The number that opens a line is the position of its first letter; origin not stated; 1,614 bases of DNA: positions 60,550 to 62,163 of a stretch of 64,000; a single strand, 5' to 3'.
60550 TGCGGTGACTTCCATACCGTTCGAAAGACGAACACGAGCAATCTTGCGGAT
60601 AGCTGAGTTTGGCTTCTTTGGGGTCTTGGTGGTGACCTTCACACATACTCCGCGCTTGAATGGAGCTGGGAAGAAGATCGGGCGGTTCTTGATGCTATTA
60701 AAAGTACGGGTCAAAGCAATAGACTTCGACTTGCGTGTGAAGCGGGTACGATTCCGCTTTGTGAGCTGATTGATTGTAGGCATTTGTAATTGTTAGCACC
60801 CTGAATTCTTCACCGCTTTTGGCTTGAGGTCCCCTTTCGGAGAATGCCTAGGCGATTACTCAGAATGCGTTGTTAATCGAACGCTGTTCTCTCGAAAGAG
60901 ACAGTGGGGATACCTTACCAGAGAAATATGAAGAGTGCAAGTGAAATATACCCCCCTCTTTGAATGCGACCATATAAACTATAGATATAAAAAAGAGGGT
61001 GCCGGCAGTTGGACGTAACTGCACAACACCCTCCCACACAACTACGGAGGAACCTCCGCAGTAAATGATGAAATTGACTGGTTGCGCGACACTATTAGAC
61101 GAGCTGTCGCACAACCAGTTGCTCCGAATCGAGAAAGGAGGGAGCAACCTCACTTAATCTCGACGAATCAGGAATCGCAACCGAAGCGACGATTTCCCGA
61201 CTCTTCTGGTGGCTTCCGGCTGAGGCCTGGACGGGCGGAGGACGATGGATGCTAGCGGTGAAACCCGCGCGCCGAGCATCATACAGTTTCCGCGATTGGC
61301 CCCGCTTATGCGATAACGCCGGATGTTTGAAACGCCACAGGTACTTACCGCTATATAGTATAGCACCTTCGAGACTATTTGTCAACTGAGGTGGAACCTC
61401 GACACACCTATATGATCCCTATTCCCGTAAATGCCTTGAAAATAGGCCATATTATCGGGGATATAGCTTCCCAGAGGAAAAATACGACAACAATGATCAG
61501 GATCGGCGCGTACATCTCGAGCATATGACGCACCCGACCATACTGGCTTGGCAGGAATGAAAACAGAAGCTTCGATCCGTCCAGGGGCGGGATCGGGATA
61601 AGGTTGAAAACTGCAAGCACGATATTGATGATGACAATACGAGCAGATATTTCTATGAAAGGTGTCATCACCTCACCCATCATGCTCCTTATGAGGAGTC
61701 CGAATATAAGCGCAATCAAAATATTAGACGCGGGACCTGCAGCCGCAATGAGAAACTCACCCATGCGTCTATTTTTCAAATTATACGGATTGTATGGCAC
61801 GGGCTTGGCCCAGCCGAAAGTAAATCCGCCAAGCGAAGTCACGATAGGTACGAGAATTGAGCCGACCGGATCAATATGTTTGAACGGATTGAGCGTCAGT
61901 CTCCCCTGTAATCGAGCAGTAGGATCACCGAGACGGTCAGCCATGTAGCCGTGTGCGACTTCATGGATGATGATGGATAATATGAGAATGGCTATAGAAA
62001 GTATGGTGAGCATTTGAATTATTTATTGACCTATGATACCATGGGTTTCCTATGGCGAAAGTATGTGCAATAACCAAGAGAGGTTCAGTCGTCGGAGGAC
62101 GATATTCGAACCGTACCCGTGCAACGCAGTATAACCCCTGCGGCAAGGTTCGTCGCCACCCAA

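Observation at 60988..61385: Near-consensus sigma70 promoter driving a ~360-nt ORF-less transcript that ends in an intrinsic terminator just upstream of the rpsL promoter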

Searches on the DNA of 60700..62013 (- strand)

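Call 5: search_rna_families(source=window, start=60700, end=61500, threshold=evalue, max_evalue=10, show_alignments=5)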
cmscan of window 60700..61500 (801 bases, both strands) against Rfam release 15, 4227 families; matches with E-value up to 10: 3.
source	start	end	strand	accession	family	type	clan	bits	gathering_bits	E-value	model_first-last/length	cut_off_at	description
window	61201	61285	+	RF01383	GRIK4_3p_UTR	Gene;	-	16.5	38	1.7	1-94/94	no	GRIK4 3 prime UTR element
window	60834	60876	+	RF03014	Transposase-1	Gene; sRNA;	-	14.4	42.8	6.4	1-59/59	no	Transposase-1 RNA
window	61061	61128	+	RF01150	sR11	Gene; snRNA; snoRNA; CD-box;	-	13.7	39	8.3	1-57/57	no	Small nucleolar RNA sR11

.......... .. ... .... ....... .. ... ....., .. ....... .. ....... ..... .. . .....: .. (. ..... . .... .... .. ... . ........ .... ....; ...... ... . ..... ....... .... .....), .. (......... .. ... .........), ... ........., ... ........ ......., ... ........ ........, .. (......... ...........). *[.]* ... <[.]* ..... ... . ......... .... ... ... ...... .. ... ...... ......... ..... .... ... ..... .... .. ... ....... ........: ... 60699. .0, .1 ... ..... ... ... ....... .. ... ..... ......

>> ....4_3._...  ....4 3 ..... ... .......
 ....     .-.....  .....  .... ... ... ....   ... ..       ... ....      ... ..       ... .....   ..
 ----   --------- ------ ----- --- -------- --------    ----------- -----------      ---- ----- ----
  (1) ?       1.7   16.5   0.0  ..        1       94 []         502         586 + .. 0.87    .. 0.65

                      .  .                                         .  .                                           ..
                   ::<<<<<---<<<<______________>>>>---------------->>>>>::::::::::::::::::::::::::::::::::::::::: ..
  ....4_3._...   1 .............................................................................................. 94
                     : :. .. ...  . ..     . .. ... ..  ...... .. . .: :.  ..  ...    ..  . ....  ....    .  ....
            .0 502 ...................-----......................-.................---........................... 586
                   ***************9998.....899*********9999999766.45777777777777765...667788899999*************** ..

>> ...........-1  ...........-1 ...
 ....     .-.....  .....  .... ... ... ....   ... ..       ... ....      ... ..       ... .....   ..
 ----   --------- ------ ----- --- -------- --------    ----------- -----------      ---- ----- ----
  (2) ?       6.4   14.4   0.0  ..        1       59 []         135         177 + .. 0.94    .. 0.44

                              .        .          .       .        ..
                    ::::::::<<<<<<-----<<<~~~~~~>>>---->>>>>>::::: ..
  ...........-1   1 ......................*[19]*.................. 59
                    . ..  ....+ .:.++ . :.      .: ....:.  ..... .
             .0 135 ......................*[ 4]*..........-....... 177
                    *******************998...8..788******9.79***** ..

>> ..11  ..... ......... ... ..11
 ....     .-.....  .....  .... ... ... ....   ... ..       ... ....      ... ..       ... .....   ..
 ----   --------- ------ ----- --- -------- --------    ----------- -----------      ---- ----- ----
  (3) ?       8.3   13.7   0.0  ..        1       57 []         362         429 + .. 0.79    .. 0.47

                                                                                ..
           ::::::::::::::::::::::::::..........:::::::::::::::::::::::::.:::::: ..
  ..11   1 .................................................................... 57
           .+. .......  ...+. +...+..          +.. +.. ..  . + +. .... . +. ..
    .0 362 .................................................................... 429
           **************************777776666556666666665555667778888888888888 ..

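Call 33: build_rna_model(alignment_id=A4, structure=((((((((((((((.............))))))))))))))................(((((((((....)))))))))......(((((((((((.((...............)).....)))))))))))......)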
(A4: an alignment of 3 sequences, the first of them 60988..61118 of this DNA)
Model R1 built from alignment A4 (3 sequences, 138 columns); structure: as given.
model positions 132; base pairs 36; branch points 2; effective number of sequences 1.29; information 0.589 bits per position. Calibrated on 0.2 Mb of random sequence (short: E-values are rough).
structure used (alignment columns):
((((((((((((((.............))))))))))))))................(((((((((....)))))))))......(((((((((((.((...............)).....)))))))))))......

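Call 35: search_with_rna_model(model_id=R1, sources=[window, L002, L003, L004, L005, L006, L007, L008, L009, L010, L011, L012, L013, L014, L015, L016, L017, L018, L019, L020, L021, L022, L023, L024, L025, L026, L027, L028, L029, L030, L031, L032, L033, L034, L035, L036, L037, L038, L039, L040, L041, L042, L043, L044, L045, L046, L047, L048, L049, L050, L051, L052, L053, L054, L055, L056, L057, L058, L060, L061, L062, L063, L064, L065, L066, L067, L068, L069, L070, L071, L072, L073, L074, L075, L076, L077, L078, L079, L080, L081, L082, L084, L088, L089, L090, L091, L092, L093, L094, L095, L096, L097, L098, L099, L100, L101, L102, L104, L105, L106], max_evalue=10, make_alignment=true, show_alignments=6)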
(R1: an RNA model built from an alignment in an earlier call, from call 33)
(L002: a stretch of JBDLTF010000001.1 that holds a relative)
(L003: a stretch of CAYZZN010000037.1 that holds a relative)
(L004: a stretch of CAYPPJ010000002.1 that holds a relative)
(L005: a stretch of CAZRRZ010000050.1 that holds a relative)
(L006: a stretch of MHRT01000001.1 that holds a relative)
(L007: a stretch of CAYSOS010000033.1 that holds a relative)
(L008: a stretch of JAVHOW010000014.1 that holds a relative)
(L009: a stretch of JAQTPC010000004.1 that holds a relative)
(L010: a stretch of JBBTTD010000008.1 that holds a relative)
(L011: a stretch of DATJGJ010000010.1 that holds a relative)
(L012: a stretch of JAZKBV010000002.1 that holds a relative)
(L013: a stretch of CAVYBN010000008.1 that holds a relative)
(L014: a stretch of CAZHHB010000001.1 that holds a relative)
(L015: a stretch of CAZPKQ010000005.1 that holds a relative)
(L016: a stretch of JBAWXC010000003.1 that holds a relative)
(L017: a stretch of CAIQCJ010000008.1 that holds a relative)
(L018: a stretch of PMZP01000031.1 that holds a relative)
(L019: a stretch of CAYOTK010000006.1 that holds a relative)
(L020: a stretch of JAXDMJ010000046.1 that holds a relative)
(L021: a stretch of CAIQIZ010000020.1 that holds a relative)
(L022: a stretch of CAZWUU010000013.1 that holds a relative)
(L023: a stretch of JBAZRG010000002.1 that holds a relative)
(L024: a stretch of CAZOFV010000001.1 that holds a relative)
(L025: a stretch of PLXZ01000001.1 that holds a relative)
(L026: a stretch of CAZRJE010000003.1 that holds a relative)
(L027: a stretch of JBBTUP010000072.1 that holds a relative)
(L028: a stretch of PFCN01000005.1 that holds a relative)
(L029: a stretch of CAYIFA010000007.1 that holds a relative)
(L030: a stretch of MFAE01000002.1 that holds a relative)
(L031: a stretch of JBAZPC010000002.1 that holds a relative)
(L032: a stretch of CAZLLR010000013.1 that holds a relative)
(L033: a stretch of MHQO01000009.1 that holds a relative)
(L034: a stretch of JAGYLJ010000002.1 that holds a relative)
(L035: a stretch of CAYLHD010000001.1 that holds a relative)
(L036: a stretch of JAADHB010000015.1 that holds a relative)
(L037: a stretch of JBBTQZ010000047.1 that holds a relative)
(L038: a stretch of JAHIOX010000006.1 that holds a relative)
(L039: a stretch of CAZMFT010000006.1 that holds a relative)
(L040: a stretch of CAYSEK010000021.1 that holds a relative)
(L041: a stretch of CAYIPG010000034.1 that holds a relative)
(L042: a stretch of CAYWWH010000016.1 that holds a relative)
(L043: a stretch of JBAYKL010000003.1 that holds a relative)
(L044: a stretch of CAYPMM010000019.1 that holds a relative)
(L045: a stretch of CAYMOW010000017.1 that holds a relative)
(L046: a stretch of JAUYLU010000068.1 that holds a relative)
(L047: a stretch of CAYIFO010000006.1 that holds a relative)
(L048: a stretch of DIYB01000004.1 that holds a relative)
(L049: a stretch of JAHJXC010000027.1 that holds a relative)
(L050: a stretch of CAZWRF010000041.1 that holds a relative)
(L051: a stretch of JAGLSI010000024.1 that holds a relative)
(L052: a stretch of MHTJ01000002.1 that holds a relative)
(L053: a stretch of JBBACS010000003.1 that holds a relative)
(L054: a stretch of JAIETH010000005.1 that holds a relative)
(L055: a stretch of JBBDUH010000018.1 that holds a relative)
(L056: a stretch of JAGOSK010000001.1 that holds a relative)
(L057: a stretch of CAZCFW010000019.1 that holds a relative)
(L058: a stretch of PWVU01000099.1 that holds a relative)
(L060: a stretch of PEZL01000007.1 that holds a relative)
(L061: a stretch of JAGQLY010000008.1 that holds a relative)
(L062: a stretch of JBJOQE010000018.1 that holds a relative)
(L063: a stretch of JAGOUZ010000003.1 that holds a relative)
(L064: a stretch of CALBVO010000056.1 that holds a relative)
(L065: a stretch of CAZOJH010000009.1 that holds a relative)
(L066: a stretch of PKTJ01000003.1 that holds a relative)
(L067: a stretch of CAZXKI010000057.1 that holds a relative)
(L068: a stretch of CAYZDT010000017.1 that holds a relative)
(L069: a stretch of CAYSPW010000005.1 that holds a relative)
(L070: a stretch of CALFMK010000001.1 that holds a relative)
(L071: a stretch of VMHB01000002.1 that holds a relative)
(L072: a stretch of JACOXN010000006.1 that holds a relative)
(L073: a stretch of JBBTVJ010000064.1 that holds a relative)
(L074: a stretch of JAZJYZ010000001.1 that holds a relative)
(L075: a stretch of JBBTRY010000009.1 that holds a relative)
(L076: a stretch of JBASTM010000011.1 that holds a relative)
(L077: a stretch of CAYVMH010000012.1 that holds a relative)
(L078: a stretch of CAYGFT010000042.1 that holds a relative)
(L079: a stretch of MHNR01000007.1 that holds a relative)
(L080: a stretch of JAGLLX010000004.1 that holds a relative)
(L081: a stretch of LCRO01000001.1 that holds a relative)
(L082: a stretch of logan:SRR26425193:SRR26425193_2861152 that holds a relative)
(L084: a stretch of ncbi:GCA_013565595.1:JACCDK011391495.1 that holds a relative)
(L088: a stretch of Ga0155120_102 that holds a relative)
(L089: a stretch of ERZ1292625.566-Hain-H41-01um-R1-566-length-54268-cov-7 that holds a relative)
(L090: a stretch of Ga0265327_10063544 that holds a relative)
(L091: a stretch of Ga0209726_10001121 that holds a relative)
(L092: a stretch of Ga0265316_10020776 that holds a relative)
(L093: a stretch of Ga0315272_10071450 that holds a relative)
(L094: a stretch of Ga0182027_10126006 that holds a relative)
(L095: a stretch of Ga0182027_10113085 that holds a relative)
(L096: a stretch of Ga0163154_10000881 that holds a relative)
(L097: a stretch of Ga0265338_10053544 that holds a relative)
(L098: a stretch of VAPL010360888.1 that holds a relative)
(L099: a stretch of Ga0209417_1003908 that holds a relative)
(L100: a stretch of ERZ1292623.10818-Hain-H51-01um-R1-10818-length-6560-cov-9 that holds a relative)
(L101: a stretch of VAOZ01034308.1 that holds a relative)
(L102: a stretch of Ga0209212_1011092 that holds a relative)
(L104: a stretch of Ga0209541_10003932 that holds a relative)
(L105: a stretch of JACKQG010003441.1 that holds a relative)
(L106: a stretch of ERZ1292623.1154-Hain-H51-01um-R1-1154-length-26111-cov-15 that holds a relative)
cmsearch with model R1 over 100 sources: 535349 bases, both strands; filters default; matches with E-value up to 10: 14.
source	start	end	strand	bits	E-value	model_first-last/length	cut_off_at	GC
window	60988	61118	-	143.9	2.6e-32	1-132/132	no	0.51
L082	2209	2345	+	139.9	2.4e-31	1-132/132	no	0.51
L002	3381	3508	+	111.7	1.5e-24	1-132/132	no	0.52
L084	3452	3585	+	69.5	2.3e-14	1-132/132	no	0.54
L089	2603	2730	+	50.6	7.9e-10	1-132/132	no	0.48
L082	2165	2249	-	30.5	5.5e-05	1-132/132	no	0.48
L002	3280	3421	-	22.2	0.0057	1-132/132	no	0.47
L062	2885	2979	+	20.1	0.018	1-132/132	no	0.44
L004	3127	3246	+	15.4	0.25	1-132/132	no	0.5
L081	3958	4070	-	12.8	1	1-132/132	no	0.5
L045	1875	1991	+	12.6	1.2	1-132/132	no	0.58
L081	2329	2413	+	12.5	1.2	1-132/132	no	0.47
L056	2342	2446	+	11.7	1.9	1-132/132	no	0.39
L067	3457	3562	-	9.5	6.6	1-132/132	no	0.45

Alignment A5: 14 matches aligned to the model, 227 columns, each read 5' to 3' on its own strand. Consensus structure (alignment columns), stored with it:
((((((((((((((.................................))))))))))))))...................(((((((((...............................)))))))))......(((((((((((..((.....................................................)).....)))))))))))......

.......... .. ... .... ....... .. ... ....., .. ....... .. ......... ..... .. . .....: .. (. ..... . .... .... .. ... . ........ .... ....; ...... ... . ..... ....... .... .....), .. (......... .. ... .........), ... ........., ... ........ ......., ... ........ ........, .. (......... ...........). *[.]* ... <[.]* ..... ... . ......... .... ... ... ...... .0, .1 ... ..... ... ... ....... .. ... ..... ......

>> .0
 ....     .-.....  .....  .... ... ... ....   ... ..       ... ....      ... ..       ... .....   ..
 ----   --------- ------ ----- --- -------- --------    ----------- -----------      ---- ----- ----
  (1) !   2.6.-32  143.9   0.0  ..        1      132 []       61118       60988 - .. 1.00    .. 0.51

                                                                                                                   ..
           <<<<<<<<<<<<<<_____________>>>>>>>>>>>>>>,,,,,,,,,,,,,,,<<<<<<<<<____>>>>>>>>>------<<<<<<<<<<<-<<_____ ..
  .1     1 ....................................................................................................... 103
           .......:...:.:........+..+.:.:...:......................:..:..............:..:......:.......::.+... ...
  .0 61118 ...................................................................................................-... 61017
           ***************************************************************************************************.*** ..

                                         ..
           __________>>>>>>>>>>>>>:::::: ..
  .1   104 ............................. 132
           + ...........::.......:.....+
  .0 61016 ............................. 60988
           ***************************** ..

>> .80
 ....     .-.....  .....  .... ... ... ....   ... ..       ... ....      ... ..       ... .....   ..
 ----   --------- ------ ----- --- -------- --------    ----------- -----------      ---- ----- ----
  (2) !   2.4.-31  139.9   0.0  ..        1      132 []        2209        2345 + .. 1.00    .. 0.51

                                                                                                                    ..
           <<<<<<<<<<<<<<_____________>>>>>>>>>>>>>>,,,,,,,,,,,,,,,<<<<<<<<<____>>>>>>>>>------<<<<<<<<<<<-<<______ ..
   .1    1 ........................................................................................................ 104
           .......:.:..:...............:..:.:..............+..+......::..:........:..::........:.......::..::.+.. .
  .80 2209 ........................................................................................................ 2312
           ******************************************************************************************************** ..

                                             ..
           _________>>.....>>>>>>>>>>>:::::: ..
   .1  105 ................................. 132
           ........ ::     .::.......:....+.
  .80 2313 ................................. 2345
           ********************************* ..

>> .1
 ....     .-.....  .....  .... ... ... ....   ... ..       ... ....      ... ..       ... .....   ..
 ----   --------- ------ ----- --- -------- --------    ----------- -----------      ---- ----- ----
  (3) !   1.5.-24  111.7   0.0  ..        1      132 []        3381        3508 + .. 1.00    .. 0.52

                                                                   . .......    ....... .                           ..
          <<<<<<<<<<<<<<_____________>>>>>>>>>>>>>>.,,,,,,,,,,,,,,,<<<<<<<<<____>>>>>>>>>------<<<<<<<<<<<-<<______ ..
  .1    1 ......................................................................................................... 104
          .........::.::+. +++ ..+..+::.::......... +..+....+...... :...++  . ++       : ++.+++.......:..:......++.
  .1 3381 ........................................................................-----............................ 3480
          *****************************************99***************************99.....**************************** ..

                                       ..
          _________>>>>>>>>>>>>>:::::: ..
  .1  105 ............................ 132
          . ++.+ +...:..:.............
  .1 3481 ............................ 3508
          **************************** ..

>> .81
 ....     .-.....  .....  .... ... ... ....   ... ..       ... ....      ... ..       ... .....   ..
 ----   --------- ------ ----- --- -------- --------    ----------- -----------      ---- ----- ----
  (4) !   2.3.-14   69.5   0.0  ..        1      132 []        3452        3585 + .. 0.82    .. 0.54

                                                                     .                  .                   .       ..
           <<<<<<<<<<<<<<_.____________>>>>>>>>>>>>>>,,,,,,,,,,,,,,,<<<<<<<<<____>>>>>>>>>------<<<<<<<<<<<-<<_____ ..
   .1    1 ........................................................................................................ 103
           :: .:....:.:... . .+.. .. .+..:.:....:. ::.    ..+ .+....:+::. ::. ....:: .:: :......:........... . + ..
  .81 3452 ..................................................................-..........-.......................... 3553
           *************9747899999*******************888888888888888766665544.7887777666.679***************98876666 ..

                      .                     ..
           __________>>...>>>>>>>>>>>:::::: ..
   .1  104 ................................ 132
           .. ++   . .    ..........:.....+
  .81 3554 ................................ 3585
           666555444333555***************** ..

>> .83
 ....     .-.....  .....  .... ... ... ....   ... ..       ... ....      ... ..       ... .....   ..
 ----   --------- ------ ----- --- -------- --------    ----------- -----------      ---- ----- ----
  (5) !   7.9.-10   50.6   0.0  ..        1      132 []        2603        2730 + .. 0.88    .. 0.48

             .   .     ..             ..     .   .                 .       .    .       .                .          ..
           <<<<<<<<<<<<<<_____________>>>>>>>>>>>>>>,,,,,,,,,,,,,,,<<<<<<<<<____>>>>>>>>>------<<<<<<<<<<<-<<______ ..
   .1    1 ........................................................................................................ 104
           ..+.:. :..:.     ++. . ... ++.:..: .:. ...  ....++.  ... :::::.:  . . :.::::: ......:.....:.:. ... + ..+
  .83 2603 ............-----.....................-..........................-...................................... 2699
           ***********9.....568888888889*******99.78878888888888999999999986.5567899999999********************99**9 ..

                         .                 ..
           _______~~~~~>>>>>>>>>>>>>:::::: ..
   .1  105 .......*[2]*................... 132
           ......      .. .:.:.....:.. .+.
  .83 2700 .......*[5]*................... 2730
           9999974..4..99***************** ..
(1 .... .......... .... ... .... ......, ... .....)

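Call 44: search_with_rna_model(model_id=R1, sources=[L103, L107, L108, L109, L110, L111, L112, L113, L114, L115, L116, L117, L118, L119, L120, L121, L122, L123, L124, L125, L126, L127, L128, L129, L130, L131, L132, L133, L134, L135, L136, L137, L138, L139, L140, L141, L142, L143, L144, L145, L146, L147, L148, L149, L150, L151, L152, L153, L154, L155, L156, L157, L158, L159, L160, L161, L162, L163, L164, L165, L166, L059, L083, L085, L086, L087, L001], max_evalue=10)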
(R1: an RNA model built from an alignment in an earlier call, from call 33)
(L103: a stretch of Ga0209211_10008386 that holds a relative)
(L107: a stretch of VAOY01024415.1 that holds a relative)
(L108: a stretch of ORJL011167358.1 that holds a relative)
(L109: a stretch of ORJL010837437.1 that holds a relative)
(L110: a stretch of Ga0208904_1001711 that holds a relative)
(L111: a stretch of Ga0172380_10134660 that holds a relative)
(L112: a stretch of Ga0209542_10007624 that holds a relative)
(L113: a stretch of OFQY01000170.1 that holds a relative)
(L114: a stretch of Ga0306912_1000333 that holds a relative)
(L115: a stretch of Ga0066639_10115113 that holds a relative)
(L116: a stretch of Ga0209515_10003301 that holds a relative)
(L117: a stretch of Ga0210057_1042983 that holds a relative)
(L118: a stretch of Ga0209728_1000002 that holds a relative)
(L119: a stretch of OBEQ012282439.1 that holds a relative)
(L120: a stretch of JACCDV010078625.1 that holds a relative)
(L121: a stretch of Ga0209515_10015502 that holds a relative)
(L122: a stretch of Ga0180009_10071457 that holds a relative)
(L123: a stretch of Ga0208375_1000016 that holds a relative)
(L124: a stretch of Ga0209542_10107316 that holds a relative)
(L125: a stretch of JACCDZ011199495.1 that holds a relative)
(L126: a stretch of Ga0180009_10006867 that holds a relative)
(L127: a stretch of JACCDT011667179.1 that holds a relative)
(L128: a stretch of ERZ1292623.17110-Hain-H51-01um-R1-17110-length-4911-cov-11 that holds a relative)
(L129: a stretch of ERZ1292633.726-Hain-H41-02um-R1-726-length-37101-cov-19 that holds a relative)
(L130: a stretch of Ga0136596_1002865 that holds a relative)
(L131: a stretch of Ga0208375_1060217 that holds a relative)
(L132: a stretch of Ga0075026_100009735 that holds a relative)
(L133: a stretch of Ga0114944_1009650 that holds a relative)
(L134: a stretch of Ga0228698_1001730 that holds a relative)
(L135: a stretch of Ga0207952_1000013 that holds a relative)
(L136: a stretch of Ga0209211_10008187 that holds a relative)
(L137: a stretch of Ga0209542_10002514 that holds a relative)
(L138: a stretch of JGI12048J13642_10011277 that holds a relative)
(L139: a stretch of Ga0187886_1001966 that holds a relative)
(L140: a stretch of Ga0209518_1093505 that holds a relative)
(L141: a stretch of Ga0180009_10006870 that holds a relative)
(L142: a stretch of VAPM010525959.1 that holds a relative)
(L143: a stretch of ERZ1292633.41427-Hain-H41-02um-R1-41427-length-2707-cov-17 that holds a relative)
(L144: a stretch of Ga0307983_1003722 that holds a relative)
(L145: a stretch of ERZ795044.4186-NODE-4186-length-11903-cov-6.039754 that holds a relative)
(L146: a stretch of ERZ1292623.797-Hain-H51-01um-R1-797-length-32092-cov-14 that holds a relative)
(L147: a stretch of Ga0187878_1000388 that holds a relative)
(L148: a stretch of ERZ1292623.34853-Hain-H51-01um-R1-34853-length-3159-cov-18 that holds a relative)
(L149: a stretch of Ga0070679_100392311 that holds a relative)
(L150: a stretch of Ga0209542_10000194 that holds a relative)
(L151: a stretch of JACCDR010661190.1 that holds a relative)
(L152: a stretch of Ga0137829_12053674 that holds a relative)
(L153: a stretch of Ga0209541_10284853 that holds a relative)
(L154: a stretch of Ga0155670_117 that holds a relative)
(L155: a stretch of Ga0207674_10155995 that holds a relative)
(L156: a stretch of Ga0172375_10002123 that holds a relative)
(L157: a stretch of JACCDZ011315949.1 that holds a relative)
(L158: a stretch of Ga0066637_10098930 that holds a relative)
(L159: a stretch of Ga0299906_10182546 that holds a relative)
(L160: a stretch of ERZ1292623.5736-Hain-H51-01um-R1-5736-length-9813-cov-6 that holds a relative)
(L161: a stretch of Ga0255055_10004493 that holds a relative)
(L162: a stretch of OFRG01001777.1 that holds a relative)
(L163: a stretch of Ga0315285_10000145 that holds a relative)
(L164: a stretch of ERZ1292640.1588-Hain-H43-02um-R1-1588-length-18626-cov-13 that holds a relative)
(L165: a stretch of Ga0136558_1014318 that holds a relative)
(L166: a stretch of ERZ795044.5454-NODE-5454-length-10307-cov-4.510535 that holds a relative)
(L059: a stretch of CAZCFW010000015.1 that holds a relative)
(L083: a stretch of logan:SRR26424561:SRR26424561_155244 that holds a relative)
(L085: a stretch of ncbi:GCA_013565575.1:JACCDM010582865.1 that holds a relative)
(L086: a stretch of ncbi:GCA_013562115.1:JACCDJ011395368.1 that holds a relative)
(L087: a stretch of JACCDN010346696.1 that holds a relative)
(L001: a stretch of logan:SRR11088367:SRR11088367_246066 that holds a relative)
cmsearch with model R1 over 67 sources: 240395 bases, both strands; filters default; matches with E-value up to 10: 7.
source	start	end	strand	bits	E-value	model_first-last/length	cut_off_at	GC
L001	2686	2816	+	143.9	1.2e-32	1-132/132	no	0.51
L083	1973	2109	+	139.9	1.1e-31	1-132/132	no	0.51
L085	3452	3585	+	69.5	1e-14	1-132/132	no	0.54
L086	3452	3585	+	69.5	1e-14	1-132/132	no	0.54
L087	2294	2427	+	69.5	1e-14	1-132/132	no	0.54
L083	1929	2013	-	30.5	2.5e-05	1-132/132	no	0.48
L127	2522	2672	+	13.1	0.39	1-132/132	no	0.42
